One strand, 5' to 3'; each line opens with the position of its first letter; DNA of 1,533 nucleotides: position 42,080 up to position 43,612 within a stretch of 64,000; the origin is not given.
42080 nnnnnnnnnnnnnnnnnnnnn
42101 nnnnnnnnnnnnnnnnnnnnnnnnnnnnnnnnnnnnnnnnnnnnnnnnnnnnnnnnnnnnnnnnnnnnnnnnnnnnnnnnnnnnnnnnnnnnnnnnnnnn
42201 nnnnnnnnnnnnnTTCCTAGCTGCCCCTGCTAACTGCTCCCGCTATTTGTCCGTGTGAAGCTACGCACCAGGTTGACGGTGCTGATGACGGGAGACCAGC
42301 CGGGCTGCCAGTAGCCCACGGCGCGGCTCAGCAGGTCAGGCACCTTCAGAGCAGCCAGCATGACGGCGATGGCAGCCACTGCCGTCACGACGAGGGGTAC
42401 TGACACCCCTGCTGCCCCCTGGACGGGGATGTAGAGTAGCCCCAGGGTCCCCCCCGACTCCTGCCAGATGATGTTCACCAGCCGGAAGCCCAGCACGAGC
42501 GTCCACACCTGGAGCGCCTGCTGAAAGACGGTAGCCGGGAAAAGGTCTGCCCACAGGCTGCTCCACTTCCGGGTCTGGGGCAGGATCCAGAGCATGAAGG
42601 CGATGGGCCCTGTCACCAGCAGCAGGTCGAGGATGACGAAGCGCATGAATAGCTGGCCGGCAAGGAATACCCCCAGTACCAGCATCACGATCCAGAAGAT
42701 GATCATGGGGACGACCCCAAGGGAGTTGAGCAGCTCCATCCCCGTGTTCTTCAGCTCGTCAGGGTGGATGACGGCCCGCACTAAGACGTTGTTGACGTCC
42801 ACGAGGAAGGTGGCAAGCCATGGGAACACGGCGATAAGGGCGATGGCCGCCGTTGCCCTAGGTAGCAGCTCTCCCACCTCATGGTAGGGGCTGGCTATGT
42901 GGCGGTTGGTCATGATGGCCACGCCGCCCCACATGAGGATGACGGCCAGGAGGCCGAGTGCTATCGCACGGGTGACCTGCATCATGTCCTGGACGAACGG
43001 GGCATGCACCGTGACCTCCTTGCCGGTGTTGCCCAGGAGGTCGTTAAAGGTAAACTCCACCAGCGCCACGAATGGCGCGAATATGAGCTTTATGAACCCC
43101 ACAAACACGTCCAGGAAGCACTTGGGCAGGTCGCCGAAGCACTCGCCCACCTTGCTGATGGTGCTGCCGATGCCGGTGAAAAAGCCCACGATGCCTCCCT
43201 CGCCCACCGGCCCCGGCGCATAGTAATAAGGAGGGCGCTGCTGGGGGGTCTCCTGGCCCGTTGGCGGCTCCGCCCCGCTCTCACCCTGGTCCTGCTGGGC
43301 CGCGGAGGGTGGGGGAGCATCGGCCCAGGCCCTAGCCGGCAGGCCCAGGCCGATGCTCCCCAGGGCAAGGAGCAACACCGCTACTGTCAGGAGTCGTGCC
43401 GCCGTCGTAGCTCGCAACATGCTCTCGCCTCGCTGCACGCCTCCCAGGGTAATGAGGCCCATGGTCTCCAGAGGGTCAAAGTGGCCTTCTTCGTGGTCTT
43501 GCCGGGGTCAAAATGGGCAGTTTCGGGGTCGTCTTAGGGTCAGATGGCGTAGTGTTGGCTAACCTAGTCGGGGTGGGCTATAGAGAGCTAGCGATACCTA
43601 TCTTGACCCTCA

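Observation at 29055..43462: Complete FATA-type (monoderm) conjugative T4SS with VirB2-like pilin and TcpC-like component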

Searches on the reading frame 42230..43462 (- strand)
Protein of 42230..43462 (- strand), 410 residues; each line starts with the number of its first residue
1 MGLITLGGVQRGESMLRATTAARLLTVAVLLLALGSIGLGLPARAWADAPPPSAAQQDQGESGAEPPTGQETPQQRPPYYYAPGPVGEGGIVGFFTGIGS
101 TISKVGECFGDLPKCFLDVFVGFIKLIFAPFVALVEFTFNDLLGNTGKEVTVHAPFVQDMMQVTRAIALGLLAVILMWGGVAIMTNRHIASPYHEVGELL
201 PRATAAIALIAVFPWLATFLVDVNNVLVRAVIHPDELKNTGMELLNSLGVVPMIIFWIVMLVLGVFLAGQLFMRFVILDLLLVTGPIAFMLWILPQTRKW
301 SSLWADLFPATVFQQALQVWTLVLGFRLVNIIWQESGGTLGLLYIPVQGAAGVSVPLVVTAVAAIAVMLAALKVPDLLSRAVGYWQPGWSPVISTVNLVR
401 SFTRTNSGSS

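Call 6: search_protein_families(library=pfam, max_evalue=0.01, proteins=[window:42230-43462:-])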
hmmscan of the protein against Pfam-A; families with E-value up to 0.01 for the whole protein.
window:42230-43462:- (410 aa): 1 family
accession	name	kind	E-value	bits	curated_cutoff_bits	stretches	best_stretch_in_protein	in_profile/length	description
PF19597.4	TrbL_4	-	2.1e-08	34.3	27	1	150-379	40-245/276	Conjugal transfer protein TrbL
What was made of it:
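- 42230..43462 (-): VirB6-like polytopic membrane protein (410 aa), first gene of the transfer operon. Pfam TrbL_4 at E 2.1e-8, 34.3 bits, above the cut-off of 27 (call 6).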

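Call 53: search_protein_families(library=ncbifam, max_evalue=0.01, proteins=[window:42230-43462:-])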
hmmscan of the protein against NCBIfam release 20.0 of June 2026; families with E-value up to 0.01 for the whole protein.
window:42230-43462:- (410 aa): 0 families
